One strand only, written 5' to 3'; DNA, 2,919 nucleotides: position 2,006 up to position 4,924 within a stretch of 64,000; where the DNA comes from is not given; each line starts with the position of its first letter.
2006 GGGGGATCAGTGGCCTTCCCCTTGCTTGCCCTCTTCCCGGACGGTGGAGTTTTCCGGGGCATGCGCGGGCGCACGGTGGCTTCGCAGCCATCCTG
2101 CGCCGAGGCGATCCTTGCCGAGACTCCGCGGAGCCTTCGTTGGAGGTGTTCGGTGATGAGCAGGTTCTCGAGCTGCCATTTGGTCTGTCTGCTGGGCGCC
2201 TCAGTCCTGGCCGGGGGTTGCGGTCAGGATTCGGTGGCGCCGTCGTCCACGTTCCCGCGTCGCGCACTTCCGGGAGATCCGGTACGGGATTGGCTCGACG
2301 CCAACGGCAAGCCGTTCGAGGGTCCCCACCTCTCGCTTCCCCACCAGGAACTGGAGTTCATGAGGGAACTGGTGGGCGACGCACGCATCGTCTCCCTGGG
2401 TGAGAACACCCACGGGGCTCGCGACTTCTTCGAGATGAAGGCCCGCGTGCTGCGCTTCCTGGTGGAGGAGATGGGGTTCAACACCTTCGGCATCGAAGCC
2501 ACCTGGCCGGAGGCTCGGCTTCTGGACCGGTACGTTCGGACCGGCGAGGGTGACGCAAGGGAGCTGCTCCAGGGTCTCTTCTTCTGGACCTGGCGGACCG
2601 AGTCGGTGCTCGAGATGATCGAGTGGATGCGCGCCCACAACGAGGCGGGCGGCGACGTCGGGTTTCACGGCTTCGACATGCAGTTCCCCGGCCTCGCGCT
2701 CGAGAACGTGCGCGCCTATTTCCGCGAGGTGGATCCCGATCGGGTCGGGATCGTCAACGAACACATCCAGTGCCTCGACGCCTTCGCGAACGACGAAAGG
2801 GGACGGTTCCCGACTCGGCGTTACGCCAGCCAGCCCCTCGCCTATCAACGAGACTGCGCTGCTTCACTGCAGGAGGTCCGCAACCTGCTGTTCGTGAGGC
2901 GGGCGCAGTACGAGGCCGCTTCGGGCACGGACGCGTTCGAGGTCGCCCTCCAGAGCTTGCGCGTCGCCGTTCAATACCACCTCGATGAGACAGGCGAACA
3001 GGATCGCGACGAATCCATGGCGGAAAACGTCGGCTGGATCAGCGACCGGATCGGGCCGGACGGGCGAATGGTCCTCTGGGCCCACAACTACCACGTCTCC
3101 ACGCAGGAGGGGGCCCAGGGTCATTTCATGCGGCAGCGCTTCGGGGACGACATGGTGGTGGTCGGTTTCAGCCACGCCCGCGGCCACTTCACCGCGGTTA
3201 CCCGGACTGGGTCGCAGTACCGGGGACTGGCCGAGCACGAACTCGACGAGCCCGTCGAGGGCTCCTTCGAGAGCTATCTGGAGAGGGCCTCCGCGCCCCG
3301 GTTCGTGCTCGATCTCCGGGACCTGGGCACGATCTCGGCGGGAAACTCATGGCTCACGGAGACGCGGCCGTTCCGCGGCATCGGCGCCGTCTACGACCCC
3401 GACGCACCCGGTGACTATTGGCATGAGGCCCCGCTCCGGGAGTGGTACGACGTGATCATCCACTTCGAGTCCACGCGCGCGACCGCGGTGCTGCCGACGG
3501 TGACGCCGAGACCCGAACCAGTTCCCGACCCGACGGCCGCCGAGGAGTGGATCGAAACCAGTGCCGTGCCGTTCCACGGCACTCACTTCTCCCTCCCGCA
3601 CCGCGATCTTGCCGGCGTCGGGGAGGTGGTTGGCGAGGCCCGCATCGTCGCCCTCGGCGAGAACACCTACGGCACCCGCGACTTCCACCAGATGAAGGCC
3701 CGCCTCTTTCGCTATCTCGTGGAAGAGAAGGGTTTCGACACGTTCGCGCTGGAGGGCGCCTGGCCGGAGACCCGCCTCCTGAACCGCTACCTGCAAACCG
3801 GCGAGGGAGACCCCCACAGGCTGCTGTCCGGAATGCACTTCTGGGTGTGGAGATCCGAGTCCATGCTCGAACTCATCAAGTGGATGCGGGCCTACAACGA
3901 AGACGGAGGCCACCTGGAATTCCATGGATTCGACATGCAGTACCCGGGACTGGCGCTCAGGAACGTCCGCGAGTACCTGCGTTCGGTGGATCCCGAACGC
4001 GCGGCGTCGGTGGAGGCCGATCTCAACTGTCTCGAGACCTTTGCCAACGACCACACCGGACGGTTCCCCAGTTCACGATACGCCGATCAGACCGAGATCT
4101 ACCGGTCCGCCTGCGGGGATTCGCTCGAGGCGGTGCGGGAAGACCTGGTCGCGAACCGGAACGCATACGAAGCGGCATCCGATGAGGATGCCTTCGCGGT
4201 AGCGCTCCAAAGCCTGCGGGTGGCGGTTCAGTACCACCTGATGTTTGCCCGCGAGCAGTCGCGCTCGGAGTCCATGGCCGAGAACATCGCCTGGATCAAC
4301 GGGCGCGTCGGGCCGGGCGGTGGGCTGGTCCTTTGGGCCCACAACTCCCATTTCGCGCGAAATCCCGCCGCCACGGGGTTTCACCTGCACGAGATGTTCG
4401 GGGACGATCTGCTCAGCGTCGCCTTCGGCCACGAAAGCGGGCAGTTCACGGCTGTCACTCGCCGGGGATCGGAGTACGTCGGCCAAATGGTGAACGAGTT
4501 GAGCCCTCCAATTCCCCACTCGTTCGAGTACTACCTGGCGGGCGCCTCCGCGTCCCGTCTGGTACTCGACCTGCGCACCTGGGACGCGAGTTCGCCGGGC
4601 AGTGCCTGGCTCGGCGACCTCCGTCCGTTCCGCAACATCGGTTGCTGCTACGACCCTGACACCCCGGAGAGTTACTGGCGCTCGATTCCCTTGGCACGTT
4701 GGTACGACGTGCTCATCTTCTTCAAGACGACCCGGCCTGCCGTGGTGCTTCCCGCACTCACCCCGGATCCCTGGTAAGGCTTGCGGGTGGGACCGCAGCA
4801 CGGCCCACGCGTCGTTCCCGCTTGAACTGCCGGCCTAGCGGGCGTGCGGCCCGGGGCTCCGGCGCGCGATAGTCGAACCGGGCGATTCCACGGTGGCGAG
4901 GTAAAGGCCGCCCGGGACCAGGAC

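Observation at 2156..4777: Lipoprotein built from two tandem erythromycin-esterase-family domains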

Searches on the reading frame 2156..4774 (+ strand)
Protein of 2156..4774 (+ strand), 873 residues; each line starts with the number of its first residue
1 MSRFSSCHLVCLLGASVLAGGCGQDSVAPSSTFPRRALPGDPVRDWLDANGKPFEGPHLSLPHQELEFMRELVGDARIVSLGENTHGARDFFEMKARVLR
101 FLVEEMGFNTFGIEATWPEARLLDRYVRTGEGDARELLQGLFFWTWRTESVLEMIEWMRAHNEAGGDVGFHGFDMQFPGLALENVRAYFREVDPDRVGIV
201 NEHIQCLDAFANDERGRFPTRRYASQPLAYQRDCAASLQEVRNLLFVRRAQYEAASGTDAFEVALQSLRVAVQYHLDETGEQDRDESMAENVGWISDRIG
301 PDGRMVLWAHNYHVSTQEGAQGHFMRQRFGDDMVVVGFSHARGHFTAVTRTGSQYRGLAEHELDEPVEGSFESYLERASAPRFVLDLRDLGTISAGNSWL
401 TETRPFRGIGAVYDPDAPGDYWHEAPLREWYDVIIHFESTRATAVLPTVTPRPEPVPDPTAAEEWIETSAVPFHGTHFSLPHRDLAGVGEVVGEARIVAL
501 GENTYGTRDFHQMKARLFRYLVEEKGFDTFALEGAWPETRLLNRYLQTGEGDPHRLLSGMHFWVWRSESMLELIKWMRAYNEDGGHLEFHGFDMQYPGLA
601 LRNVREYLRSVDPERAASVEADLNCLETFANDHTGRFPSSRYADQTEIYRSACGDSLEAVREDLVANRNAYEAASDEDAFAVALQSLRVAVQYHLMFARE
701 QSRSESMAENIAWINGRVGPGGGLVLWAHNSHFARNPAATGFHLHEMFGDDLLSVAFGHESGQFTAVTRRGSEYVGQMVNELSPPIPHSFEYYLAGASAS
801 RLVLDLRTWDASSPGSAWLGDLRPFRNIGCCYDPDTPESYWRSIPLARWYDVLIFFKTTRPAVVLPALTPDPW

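Call 5: search_protein_families(library=pfam, proteins=[window:2156-4774:+], max_evalue=0.01)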
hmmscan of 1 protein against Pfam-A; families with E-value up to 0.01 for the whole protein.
window:2156-4774:+ (873 aa): 1 family
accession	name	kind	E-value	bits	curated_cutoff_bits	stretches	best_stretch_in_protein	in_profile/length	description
PF05139.19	Erythro_esteras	-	2.3e-145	485.2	26.4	2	103-440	1-358/358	Erythromycin esterase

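Call 6: search_protein_families(library=ncbifam, proteins=[window:2156-4774:+], max_evalue=0.01)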
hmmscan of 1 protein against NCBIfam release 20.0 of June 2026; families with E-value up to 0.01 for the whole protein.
window:2156-4774:+ (873 aa): 3 families
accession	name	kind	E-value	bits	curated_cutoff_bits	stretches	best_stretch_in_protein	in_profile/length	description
NF000209.1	EreB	exception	3.9e-35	121.5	750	2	45-203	5-166/419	EreB family erythromycin esterase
NF000516.1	EreD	equivalog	4.2e-20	72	800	2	63-176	20-132/408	EreD family erythromycin esterase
NF000208.1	EreA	exception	2e-16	59.8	750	2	61-137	15-90/408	EreA family erythromycin esterase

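Call 8: search_solved_structures(query=window:2156-4774:+, max_evalue=0.001, show_alignments=3)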
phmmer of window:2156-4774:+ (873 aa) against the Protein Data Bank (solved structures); distinct sequences matched with E-value up to 0.001: 3.
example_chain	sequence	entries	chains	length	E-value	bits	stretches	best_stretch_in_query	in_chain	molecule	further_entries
2qgm_A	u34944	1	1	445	7.2e-35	123.6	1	10-441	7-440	Succinoglycan biosynthesis protein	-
2rad_A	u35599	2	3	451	7.8e-32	113.6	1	462-863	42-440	Succinoglycan biosynthesis protein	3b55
6xcq_A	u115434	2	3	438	4.1e-08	35.1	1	61-314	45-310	EreC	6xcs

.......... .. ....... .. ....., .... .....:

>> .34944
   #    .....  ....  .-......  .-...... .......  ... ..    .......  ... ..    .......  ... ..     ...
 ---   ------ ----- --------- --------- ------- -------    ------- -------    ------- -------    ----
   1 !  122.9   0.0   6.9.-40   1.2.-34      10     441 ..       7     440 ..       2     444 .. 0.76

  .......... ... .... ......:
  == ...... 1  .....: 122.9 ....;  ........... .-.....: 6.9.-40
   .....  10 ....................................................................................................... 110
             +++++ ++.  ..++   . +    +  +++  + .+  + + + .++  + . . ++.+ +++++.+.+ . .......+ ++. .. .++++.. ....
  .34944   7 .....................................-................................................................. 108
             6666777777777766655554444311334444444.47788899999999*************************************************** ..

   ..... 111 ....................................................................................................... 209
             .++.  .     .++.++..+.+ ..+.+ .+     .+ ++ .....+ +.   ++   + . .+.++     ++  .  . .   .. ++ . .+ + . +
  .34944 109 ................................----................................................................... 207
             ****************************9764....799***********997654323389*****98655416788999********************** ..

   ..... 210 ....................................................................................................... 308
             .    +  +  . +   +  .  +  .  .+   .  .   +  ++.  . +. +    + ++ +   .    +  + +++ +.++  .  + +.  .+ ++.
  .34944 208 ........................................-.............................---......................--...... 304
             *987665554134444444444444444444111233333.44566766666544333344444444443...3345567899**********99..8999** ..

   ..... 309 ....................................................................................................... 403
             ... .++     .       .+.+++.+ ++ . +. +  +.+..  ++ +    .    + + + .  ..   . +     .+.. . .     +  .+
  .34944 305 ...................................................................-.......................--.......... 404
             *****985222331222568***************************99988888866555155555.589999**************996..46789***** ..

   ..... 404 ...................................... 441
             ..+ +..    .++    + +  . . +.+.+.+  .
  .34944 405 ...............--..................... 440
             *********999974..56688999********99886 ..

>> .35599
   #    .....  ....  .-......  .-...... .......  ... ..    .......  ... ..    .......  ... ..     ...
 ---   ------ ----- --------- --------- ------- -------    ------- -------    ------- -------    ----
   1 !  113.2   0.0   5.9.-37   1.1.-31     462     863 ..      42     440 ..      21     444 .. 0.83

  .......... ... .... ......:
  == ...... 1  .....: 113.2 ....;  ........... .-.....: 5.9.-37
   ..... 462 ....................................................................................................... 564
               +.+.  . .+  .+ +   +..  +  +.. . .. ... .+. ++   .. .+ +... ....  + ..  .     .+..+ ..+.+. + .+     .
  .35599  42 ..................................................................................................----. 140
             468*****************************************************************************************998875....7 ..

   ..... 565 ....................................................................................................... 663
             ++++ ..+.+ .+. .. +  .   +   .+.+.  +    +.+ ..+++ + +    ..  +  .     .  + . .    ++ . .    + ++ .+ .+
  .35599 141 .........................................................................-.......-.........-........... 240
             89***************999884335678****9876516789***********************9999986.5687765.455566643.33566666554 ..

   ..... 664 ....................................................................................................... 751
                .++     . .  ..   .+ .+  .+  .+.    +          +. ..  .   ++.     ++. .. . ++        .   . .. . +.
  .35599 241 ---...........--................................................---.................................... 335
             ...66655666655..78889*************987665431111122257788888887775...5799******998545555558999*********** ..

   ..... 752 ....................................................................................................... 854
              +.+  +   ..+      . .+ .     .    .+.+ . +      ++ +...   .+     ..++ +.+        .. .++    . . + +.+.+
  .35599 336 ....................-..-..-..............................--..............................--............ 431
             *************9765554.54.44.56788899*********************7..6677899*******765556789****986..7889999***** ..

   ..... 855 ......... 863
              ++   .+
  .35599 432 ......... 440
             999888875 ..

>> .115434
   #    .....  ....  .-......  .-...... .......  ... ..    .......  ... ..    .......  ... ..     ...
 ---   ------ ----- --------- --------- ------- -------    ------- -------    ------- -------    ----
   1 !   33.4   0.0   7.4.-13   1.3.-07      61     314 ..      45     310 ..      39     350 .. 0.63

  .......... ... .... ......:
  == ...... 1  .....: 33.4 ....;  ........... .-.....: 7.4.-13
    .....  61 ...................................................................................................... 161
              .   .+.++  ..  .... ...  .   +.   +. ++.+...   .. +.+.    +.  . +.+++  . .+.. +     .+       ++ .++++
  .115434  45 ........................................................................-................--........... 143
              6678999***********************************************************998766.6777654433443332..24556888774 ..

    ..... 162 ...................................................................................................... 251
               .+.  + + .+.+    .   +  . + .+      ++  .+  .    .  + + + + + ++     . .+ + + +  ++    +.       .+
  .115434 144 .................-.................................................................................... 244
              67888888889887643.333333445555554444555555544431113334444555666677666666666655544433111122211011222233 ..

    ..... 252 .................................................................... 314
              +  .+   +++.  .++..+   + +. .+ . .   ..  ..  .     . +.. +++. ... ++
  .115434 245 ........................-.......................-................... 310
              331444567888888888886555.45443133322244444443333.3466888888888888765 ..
